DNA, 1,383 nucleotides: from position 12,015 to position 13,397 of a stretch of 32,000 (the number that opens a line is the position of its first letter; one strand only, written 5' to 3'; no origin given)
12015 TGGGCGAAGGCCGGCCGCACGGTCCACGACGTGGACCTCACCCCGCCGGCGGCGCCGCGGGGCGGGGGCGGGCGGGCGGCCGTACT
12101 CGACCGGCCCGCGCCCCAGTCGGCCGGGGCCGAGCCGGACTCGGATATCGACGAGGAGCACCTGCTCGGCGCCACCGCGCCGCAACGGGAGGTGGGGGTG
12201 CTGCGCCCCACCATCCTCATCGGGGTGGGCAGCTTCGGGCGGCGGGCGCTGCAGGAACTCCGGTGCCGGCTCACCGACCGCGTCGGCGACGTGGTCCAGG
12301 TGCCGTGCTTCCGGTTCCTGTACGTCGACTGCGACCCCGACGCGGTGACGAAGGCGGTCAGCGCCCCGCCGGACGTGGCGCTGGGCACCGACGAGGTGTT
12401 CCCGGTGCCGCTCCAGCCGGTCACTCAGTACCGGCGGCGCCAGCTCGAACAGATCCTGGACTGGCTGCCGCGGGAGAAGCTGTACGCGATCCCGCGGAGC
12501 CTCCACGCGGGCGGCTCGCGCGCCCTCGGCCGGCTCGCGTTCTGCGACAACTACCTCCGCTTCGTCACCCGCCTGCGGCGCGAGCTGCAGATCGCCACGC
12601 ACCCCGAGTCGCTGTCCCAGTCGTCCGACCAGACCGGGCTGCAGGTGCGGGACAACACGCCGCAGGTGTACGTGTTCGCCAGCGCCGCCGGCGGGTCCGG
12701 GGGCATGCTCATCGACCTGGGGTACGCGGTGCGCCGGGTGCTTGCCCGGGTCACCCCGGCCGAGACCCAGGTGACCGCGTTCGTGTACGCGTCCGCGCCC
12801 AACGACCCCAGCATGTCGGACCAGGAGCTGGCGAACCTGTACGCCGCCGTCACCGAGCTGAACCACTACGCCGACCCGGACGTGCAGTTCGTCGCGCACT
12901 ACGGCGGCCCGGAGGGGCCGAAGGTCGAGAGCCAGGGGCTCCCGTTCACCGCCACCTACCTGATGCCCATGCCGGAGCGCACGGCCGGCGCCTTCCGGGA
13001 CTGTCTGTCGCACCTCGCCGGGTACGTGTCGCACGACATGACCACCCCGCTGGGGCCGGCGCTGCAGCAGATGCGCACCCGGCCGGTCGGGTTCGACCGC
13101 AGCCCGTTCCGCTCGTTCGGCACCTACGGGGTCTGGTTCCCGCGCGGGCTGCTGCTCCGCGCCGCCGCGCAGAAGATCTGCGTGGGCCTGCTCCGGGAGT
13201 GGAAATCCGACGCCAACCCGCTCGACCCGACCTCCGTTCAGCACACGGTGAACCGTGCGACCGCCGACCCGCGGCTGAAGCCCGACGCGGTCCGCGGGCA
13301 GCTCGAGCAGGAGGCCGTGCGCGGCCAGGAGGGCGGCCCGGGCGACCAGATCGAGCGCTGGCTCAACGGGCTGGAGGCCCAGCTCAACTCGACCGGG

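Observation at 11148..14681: Complete Ser/Thr kinase hard-wired to a tubulin/FtsZ-like GTPase module in one 1177-aa protein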

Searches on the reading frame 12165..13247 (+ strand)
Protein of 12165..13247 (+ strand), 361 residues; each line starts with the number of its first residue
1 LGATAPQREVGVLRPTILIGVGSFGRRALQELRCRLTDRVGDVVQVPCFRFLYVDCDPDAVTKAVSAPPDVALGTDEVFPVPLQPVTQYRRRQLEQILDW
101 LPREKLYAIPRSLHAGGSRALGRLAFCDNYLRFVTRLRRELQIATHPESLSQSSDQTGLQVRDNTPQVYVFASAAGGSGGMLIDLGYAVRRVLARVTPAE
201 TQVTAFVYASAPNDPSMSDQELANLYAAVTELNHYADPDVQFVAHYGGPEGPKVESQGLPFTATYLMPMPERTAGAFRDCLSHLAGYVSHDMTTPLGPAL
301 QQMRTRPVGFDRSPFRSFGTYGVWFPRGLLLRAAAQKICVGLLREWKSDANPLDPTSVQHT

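Call 31: predict_structure(alignment_id=A1)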
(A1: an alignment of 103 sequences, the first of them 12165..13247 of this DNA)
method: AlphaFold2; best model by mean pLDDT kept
length: 361 residues; sequences in the alignment: 103
mean_pLDDT: 77.5   pTM: 0.78
mean pLDDT of the five models: 77.5, 76.2, 72.7, 72.3, 64.0
residues with pLDDT >= 90: 80; 70-90: 192; 50-70: 58; < 50: 31
segments of 3 or more residues with pLDDT < 50: 1-8, 103-113, 319-329
pLDDT, mean of each block of 10 residues (from residue 1): 44 91 88 86 91 80 72 82 68 59 44 58 81 93 95 91 91 86 93 90 92 81 80 83 80 88 88 81 80 76 73 63 42 66 72 65 53
secondary structure, 60 per line:
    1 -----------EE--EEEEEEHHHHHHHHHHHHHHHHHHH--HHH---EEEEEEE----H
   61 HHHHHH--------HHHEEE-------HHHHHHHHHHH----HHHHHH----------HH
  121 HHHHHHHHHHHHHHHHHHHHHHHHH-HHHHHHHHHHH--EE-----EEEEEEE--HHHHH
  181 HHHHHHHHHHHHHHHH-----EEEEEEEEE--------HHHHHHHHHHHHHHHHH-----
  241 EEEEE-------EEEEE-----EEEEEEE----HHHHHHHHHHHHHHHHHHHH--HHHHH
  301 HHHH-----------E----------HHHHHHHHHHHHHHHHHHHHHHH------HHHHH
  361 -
elements in order: E16-21 H22-40 E49-55 H60-66 E78-80 H88-98 H103-108 H119-145 H147-157 E167-173 H176-196 E202-210 H219-235 E241-245 E253-257 E263-269 H274-293 H296-304 H327-349 H356-360

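Call 33: fold_search(model_id=the predicted structure, library=pdb)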
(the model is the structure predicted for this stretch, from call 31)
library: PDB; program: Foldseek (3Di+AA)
matches with E <= 10: 1310; with E <= 0.001: 63
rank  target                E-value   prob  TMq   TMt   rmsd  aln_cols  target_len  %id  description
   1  9edr_A                5.0e-06  1.00  0.45  0.38   6.3       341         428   15  Tubulin Cofactors D,E,G,C and Tubulin complex -- TBCC N Terminus Bound to Tubulin (released 2026-02-04)
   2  5osk_D                1.2e-05  1.00  0.46  0.40   6.3       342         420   14  Tubulin-7j complex (released 2017-12-20)
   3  5m7g_D                1.2e-05  1.00  0.44  0.38   6.2       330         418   13  Tubulin-MTD147 complex (released 2017-02-22)
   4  9c6s_B                1.6e-05  1.00  0.48  0.42   5.3       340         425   11  18-mer blood cell-specific tubulin in complex with Cryptophycin-52 (released 2025-01-01)
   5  8utn_B                1.6e-05  1.00  0.39  0.33   6.8       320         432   13  KIF1A[1-393] AMP-PNP bound two-heads-bound state in complex with a microtubule (class T23L1) (released 2024-06-12)
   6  5s54_B                2.2e-05  1.00  0.41  0.35   8.2       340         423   12  Tubulin-Z2856434816-complex (released 2021-06-30)
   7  3hkb_B                2.3e-05  1.00  0.44  0.38   7.2       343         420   12  Tubulin: RB3 Stathmin-like domain complex (released 2009-09-01)
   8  6gf3_B                2.8e-05  1.00  0.38  0.33   8.7       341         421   13  Tubulin-Jerantinine B acetate complex (released 2019-05-08)
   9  3zid_A                4.5e-05  1.00  0.43  0.44   5.9       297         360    9  CetZ from Methanosaeta thermophila strain DSM 6194 (released 2013-08-14)
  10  7quc_B                4.7e-05  1.00  0.46  0.40   6.8       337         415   13  D. melanogaster alpha/beta tubulin heterodimer in the GDP form (released 2022-09-21)
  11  5jvd_D                4.7e-05  1.00  0.44  0.38   6.9       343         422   14  Tubulin-TUB092 complex (released 2016-06-08)
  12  9cpc_KP               4.7e-05  1.00  0.43  0.41   8.2       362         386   14  Atomic model of porcine brain ventricles cilia doublet microtubule (48-nm periodicity) (released 2024-10-23)
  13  9e2g_AB               6.0e-05  1.00  0.47  0.41   7.6       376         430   12  Cryo-EM structure of 48 nm repeat of microtubule doublet from T. brucei flagellum (released 2025-03-12)
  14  6fkl_B                6.7e-05  1.00  0.31  0.27  15.0       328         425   14  Tubulin-TUB015 complex (released 2018-03-21)
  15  8utn_I                7.1e-05  1.00  0.40  0.34   6.6       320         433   13  KIF1A[1-393] AMP-PNP bound two-heads-bound state in complex with a microtubule (class T23L1) (released 2024-06-12)
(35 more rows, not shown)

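Call 68: search_solved_structures(query=A7, max_evalue=1, show_alignments=2)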
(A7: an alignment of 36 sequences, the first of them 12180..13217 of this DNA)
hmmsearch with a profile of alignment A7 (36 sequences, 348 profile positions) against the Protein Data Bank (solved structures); distinct sequences matched with E-value up to 1: 3.
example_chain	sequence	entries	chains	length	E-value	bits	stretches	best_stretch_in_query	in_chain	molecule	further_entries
4b45_A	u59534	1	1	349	0.12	14.7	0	145-181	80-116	CELL DIVISION PROTEIN FTSZ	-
3zid_A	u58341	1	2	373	0.44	12.9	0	161-176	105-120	TUBULIN/FTSZ, GTPASE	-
9ldy_A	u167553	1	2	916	0.58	12.5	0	246-317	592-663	Peptidase, M16 family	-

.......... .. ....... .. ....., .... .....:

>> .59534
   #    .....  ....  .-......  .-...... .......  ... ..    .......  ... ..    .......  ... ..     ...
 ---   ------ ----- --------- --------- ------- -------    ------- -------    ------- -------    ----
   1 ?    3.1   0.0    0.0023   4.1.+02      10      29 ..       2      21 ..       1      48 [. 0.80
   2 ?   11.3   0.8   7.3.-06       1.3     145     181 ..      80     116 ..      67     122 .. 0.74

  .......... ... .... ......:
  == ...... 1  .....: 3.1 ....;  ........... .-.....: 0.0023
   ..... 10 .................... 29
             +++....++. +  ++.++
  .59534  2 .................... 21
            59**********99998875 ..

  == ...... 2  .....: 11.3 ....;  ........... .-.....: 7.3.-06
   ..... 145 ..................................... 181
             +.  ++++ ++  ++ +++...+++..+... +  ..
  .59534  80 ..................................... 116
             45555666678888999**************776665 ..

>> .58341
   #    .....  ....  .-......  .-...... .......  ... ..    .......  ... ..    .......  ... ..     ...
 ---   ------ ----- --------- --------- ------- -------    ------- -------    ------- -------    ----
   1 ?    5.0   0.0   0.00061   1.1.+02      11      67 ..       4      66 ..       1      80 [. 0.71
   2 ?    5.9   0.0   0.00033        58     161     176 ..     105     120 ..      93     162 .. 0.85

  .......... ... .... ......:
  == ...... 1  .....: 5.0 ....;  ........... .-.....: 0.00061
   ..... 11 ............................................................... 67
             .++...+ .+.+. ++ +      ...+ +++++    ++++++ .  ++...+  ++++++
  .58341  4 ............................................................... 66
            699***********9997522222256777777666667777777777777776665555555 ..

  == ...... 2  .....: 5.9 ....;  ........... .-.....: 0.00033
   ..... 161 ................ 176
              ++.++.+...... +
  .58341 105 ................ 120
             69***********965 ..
